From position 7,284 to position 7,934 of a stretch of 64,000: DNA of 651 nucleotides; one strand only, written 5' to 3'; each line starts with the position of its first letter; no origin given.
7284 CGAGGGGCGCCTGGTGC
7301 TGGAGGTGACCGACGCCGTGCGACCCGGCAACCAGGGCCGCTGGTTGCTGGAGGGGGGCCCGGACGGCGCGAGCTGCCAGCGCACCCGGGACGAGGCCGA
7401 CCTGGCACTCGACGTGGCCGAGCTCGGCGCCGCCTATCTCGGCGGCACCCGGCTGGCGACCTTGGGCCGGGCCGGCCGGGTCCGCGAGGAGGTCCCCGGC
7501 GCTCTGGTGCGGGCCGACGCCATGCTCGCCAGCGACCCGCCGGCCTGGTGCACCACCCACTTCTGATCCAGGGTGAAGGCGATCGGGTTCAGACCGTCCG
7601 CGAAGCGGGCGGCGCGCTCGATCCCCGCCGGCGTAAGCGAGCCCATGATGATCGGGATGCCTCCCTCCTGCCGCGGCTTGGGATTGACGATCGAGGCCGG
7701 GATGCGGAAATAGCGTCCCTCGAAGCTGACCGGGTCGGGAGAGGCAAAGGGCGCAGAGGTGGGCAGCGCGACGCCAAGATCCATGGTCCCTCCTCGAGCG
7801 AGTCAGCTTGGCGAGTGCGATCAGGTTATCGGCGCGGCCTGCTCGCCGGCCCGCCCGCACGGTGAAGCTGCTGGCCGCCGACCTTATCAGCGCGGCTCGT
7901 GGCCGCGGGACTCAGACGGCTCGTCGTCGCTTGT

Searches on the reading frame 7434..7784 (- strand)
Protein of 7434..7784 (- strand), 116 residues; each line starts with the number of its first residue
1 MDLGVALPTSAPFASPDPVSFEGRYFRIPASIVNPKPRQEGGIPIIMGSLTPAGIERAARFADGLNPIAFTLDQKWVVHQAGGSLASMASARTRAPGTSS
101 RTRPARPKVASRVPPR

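Call 40: search_protein_families(library=pfam, proteins=[window:7434-7784:-], max_evalue=0.001)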
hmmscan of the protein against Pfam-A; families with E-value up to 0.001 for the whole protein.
window:7434-7784:- (116 aa): 1 family
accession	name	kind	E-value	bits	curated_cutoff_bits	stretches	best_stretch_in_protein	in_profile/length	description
PF00296.26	Bac_luciferase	-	1.2e-08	35.1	27.9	1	17-97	141-218/314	Luciferase-like monooxygenase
